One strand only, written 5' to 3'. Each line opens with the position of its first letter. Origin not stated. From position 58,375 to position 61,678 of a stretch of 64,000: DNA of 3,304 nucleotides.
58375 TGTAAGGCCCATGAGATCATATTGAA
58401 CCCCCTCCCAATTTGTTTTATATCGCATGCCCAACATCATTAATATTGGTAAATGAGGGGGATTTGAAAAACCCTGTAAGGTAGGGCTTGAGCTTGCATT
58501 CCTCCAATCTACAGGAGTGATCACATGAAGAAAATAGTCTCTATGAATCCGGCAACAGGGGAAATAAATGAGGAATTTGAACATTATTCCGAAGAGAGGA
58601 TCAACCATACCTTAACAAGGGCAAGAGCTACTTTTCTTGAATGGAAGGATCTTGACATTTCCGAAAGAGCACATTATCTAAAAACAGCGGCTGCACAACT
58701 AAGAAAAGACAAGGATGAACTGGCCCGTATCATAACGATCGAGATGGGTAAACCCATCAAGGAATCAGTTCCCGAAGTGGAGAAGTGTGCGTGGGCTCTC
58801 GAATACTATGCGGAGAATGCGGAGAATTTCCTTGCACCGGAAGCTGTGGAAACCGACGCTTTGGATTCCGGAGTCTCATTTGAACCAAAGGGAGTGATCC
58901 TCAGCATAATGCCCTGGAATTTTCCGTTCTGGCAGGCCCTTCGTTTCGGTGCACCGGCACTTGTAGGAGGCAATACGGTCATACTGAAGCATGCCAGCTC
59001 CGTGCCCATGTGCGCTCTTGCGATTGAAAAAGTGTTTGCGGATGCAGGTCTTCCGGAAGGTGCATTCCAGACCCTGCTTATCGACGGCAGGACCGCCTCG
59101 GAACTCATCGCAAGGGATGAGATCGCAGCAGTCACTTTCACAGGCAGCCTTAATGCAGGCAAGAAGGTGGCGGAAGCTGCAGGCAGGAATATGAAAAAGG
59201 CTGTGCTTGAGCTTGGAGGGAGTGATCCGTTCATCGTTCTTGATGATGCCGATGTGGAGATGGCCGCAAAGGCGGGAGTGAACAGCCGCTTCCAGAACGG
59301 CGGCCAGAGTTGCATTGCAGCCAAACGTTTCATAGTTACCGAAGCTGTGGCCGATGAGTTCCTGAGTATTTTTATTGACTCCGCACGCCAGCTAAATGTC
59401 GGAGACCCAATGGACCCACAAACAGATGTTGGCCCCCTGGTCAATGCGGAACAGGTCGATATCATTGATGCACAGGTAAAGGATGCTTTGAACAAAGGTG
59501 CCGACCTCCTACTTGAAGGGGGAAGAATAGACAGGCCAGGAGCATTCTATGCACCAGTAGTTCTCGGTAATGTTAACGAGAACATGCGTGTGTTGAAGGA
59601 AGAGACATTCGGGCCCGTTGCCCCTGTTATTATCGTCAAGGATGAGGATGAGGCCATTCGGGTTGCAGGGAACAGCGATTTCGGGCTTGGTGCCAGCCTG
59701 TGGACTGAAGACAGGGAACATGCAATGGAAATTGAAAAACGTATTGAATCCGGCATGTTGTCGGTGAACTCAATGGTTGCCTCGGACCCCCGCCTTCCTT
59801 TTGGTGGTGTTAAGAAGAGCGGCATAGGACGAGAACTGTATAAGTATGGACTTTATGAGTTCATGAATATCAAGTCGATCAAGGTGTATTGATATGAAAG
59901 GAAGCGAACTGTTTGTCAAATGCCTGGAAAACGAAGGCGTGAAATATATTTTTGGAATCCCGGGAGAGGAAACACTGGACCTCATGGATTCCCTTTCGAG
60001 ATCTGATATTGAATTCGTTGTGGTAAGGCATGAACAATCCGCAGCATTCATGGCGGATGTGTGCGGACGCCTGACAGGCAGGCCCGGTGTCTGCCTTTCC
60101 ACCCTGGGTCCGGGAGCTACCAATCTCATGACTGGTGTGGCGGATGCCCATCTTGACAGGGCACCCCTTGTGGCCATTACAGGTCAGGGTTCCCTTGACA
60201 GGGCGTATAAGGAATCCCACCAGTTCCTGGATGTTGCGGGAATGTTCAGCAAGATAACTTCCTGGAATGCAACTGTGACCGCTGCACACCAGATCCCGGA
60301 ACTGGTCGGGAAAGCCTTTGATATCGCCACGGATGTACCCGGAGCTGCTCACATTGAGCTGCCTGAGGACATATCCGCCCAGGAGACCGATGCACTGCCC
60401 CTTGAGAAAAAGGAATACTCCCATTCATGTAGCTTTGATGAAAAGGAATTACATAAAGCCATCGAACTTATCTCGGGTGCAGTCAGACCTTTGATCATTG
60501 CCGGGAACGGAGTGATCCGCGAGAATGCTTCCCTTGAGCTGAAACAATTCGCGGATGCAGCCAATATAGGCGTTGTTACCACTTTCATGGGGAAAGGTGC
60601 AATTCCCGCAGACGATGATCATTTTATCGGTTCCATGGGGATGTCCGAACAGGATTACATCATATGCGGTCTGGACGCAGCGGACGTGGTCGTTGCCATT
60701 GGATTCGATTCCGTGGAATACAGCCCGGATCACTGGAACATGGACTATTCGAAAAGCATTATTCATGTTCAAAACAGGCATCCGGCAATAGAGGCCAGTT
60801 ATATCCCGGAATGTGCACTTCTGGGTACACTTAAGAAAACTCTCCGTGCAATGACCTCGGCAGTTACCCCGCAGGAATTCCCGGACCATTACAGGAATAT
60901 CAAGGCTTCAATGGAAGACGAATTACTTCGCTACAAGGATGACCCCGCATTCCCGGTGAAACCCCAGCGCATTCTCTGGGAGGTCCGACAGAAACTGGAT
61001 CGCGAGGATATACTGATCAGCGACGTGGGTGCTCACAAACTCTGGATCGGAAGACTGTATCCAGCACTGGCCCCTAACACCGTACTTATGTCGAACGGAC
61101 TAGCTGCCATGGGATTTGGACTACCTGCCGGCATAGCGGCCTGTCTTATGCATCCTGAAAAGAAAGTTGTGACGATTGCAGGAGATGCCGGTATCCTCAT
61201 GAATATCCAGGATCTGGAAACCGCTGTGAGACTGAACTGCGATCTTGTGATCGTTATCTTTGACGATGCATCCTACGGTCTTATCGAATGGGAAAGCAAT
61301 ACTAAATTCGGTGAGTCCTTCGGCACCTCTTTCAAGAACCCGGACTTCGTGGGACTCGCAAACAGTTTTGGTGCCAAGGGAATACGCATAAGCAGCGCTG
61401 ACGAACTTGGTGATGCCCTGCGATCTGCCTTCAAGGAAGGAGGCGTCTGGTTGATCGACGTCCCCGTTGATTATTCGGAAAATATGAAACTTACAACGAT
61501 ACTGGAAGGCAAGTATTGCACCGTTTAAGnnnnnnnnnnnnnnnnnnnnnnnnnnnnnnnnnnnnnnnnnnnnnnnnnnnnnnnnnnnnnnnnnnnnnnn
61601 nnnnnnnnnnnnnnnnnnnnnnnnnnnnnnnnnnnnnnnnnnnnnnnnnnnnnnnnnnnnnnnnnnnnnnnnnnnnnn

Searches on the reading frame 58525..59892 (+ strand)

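Call 45: search_protein_families(library=pfam, proteins=[window:58525-59892:+])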
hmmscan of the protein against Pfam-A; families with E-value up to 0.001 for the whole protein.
window:58525-59892:+ (455 aa): 1 family
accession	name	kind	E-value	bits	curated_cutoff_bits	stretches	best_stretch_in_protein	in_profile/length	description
PF00171.27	Aldedh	-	1.1e-144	482.8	23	1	3-452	8-461/461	Aldehyde dehydrogenase family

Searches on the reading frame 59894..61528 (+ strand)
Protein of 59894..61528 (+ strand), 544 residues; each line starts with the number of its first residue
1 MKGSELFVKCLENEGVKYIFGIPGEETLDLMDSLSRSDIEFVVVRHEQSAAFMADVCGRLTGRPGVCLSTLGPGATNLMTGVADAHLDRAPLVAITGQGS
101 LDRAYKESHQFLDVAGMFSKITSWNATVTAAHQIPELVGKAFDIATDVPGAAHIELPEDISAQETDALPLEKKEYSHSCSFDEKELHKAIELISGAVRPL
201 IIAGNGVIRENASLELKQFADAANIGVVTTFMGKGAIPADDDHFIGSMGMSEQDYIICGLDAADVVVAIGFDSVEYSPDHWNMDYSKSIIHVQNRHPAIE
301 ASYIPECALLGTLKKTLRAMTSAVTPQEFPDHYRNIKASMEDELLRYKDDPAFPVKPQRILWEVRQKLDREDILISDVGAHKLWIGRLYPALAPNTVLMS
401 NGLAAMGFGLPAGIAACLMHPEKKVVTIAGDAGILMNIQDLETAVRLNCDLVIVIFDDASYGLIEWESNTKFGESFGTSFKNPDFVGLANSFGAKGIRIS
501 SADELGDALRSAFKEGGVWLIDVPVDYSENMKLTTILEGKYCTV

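Call 45: search_protein_families(library=pfam, proteins=[window:59894-61528:+])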
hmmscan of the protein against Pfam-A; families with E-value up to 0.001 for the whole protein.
window:59894-61528:+ (544 aa): 3 families
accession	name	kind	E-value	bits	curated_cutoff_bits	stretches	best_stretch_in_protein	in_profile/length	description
PF02775.26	TPP_enzyme_C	-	1.3e-41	142.3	21.9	1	377-523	1-151/151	Thiamine pyrophosphate enzyme, C-terminal TPP binding domain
PF02776.23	TPP_enzyme_N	-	1.2e-38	132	26.8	1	1-111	1-113/119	Thiamine pyrophosphate enzyme, N-terminal TPP binding domain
PF00205.28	TPP_enzyme_M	-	2.8e-30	105.2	30.4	1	187-319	2-136/137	Thiamine pyrophosphate enzyme, central domain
